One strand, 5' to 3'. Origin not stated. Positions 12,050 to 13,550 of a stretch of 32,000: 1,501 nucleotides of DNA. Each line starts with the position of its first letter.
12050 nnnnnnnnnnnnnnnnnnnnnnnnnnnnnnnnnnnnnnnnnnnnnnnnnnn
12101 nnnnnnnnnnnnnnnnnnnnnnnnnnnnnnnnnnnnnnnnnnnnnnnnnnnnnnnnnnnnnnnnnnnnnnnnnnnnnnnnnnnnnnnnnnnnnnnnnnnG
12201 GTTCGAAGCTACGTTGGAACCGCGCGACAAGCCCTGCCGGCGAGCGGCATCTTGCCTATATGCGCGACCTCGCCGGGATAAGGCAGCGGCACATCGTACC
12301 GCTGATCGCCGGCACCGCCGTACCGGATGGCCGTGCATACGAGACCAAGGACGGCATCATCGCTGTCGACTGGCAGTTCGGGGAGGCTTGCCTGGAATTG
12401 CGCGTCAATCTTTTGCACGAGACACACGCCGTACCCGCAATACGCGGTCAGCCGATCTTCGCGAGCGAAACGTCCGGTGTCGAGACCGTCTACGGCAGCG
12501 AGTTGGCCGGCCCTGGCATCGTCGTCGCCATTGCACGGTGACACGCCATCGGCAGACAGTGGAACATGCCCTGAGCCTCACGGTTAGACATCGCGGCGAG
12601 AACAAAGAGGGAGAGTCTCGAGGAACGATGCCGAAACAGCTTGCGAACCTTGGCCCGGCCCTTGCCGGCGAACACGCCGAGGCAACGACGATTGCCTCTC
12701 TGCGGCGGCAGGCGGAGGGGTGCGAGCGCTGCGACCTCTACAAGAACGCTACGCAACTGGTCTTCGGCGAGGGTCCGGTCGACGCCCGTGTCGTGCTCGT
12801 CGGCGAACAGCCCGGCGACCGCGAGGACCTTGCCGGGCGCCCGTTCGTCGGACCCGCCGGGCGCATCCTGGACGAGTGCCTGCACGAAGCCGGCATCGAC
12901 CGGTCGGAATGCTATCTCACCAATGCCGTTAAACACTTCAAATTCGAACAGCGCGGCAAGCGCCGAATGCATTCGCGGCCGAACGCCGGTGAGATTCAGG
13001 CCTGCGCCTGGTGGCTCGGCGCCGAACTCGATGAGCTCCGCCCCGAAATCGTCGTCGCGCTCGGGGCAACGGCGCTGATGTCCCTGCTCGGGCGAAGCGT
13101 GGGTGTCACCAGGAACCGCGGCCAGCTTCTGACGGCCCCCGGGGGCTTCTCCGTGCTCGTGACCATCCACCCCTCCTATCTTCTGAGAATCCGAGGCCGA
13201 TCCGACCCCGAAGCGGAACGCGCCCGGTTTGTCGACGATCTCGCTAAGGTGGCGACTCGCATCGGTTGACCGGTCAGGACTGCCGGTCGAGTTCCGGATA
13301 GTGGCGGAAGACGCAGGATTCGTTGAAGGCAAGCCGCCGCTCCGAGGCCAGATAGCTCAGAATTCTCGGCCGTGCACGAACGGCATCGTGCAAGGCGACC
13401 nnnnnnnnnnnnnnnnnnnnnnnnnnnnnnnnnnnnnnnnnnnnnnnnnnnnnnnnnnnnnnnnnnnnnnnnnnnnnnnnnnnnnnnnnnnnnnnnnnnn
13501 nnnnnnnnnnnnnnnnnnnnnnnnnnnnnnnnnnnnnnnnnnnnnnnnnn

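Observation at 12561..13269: UdgX-type suicide uracil-DNA glycosylase (KRRMH loop) with its own stress-type promoter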

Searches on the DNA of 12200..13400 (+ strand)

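Call 12: search_dna_similar(query=window:12200-13400:+, collection=plasmids, mode=distant, max_rows=40, rows=spread)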
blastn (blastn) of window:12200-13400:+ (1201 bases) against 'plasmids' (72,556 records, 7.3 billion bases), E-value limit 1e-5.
Records with a match: 339; places in all: 347; records where one place covers at least 80% of the query: 64.
Best place of each record, by identity: >=99% 33; 95-99% 14; 90-95% 4; 80-90% 13; 60-80% 275.
By first word of the organism name: Rhizobium 137; Sinorhizobium 80; Agrobacterium 16; Paracoccus 16; Azospirillum 11; Ensifer 10; Caballeronia 10; Burkholderia 9; Leisingera 9; Mycetohabitans 7; and 18 more.
By predicted mobility (MOB-suite, as given by PLSDB): non-mobilizable 204; mobilizable 100; conjugative 35.
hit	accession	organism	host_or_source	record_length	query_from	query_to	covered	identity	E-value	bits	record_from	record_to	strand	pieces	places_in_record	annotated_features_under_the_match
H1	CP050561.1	Sinorhizobium meliloti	Melilotus officinalis,cell culture,root ...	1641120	1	1201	100%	100.0%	0e+0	2167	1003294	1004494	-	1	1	UdgX family uracil-DNA binding protein | treZ: malto-oligosyltrehalose trehalohydrolase | glutathione S-transferase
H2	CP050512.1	Sinorhizobium meliloti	Medicago sativa,cell culture,root nodule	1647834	1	1201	100%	99.5%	0e+0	2140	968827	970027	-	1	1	UdgX family uracil-DNA binding protein | treZ: malto-oligosyltrehalose trehalohydrolase | glutathione S-transferase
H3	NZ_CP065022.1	Sinorhizobium meliloti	Medicago sativa subsp. varia (Martyn) ...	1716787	1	1201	100%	99.3%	0e+0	2131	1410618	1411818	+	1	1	none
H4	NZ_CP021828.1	Sinorhizobium meliloti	Medicago truncatula,Single Cell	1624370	1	1201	100%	99.3%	0e+0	2126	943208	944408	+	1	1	none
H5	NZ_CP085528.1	Sinorhizobium meliloti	Medicago,cell culture,lupulina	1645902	1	1201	100%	96.5%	0e+0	1977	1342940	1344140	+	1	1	none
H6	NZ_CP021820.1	Sinorhizobium meliloti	Medicago truncatula,Single Cell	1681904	1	1201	100%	95.8%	0e+0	1937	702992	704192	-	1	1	none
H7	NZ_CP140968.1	Sinorhizobium medicae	Medicago lupulina,whole organism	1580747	4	1201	100%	81.5%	0e+0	1171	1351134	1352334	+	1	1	none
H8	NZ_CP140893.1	Sinorhizobium medicae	Medicago lupulina,whole organism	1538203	1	1201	100%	80.8%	0e+0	1132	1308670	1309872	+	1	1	none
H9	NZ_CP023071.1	Sinorhizobium fredii CCBAU 83666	G.max,nodule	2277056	453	1199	62%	75.8%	9e-148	532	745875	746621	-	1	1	record has no annotation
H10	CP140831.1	Rhizobium ruizarguesonis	Trifolium pratense,whole organism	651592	453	996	45%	72.2%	6e-68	267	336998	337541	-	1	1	UdgX family uracil-DNA binding protein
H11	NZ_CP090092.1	Rhizobium leguminosarum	Galega,Cell culture,Plant nodule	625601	453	994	45%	71.4%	9e-59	236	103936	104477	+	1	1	UdgX family uracil-DNA binding protein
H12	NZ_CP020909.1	Rhizobium etli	Phaseolus vulgaris,cell culture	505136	444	994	46%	69.9%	2e-48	201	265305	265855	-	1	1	UdgX family uracil-DNA binding protein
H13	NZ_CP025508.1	Rhizobium leguminosarum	Pisum sativum,pea nodule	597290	453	994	45%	70.4%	4e-57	230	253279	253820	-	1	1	UdgX family uracil-DNA binding protein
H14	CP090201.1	Rhizobium leguminosarum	Trifolium ambiguum,Cell culture,nodule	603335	453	994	45%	70.2%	6e-55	223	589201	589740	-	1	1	none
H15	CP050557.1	Rhizobium leguminosarum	Vicia sativa,cell culture,root nodule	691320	492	994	42%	71.4%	3e-58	233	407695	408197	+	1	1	UdgX family uracil-DNA binding protein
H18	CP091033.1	Sinorhizobium sp. B11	soybean,TY,soil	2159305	510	994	40%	72.3%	1e-63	252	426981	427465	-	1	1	UdgX family uracil-DNA binding protein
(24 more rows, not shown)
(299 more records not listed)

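Call 14: get_annotated_region(hit=H1, flank=14000)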
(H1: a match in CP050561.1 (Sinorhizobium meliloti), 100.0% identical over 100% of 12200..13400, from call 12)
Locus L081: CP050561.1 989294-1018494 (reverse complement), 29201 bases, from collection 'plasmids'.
description: Sinorhizobium meliloti strain RCAM1115 plasmid p_2, complete sequence
organism: Sinorhizobium meliloti (NCBI taxid 382)
taxonomy: Bacteria; Pseudomonadota; Alphaproteobacteria; Hyphomicrobiales; Rhizobiaceae; Sinorhizobium; Sinorhizobium meliloti
host: -; source: Melilotus officinalis,cell culture,root nodule; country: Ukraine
typing (MOB-suite, as given by PLSDB): mobilizable; relaxase MOBQ
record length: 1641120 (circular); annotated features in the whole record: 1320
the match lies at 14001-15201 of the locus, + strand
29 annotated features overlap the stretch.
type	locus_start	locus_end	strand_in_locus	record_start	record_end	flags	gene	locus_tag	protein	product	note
CDS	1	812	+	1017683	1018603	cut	-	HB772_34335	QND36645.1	LysR family transcriptional regulator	-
CDS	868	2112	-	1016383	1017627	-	-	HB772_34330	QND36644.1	Zn-dependent hydrolase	-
CDS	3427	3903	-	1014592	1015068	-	-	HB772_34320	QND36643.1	TRAP transporter small permease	-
CDS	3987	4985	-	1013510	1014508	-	-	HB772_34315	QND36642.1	DctP family TRAP transporter solute-binding subunit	-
CDS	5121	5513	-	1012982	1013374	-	-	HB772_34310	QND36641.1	RidA family protein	-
CDS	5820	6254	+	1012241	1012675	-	-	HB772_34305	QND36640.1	DUF4168 domain-containing protein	-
CDS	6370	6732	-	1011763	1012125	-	-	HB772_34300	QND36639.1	hypothetical protein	-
CDS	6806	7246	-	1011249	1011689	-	-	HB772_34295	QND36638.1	CBS domain-containing protein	-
CDS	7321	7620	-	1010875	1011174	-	-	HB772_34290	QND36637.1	DUF2934 domain-containing protein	-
CDS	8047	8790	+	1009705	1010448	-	-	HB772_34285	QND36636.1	BON domain-containing protein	-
CDS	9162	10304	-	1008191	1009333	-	-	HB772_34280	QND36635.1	DNA topoisomerase IB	-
CDS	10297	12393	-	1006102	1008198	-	glgX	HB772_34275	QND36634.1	glycogen debranching protein GlgX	-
CDS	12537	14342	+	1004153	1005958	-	treZ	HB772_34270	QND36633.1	malto-oligosyltrehalose trehalohydrolase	-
CDS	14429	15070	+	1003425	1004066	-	-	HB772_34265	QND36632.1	UdgX family uracil-DNA binding protein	-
CDS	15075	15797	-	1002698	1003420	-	-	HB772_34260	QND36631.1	glutathione S-transferase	-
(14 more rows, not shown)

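Call 28: get_annotated_region(hit=H7, flank=4000)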
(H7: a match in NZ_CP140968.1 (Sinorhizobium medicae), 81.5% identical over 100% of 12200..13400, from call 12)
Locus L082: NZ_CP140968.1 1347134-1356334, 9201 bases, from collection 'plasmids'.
description: Sinorhizobium medicae strain ml20 plasmid pSymB, complete sequence
organism: Sinorhizobium medicae (NCBI taxid 110321)
taxonomy: Bacteria; Pseudomonadota; Alphaproteobacteria; Hyphomicrobiales; Rhizobiaceae; Sinorhizobium; Sinorhizobium medicae
host: -; source: Medicago lupulina,whole organism; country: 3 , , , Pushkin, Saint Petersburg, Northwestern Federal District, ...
typing (MOB-suite, as given by PLSDB): mobilizable; relaxase MOBQ
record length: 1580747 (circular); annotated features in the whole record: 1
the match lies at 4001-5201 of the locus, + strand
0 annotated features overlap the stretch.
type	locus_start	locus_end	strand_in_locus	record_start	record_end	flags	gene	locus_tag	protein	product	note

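Call 29: get_annotated_region(hit=H9, flank=4000)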
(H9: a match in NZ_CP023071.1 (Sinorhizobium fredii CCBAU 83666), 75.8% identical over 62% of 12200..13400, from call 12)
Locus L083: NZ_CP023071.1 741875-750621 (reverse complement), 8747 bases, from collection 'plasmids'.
description: Sinorhizobium fredii CCBAU 83666 plasmid pSF83666b, complete sequence
organism: Sinorhizobium fredii CCBAU 83666 (NCBI taxid 1128334)
taxonomy: Bacteria; Pseudomonadota; Alphaproteobacteria; Hyphomicrobiales; Rhizobiaceae; Sinorhizobium; Sinorhizobium fredii; Sinorhizobium fredii CCBAU 83666
host: -; source: G.max,nodule; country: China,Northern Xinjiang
typing (MOB-suite, as given by PLSDB): conjugative; relaxase MOBQ; mating-pair formation MPF_T
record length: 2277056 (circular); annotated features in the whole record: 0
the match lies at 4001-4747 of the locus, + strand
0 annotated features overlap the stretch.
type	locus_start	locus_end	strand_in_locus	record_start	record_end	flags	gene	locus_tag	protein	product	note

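Call 30: get_annotated_region(hit=H18, flank=4000)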
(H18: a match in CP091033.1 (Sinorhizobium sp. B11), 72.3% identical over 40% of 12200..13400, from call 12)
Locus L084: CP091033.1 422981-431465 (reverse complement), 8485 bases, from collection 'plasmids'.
description: Sinorhizobium sp. B11 plasmid p1, complete sequence
organism: Sinorhizobium sp. B11 (NCBI taxid 2904803)
taxonomy: Bacteria; Pseudomonadota; Alphaproteobacteria; Hyphomicrobiales; Rhizobiaceae; Sinorhizobium; Sinorhizobium sp. B11
host: -; source: soybean,TY,soil; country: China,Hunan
typing (MOB-suite, as given by PLSDB): non-mobilizable; mating-pair formation MPF_T
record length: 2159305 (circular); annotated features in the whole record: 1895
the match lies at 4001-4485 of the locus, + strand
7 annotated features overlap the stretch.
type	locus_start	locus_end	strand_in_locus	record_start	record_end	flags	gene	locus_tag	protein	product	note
CDS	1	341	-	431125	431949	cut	-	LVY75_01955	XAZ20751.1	endonuclease/exonuclease/phosphatase family protein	-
CDS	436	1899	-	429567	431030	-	-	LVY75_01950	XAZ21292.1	phosphatidylserine/phosphatidylglycerophosphate/ cardiolipin synthase family protein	-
CDS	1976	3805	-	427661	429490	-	treZ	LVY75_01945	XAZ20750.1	malto-oligosyltrehalose trehalohydrolase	-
CDS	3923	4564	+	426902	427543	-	-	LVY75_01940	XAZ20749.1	UdgX family uracil-DNA binding protein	-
CDS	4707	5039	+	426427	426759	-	-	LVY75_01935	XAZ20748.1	DUF2934 domain-containing protein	-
CDS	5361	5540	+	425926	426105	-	-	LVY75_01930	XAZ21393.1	hypothetical protein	-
CDS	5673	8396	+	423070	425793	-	-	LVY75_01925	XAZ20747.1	response regulator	-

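Call 31: get_annotated_region(hit=H6, flank=1500)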
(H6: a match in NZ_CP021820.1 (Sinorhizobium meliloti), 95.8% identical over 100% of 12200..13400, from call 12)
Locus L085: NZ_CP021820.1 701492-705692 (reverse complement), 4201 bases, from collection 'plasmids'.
description: Sinorhizobium meliloti strain M162 plasmid psymB, complete sequence
organism: Sinorhizobium meliloti (NCBI taxid 382)
taxonomy: Bacteria; Pseudomonadota; Alphaproteobacteria; Hyphomicrobiales; Rhizobiaceae; Sinorhizobium; Sinorhizobium meliloti
host: -; source: Medicago truncatula,Single Cell; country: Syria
typing (MOB-suite, as given by PLSDB): mobilizable; relaxase MOBQ
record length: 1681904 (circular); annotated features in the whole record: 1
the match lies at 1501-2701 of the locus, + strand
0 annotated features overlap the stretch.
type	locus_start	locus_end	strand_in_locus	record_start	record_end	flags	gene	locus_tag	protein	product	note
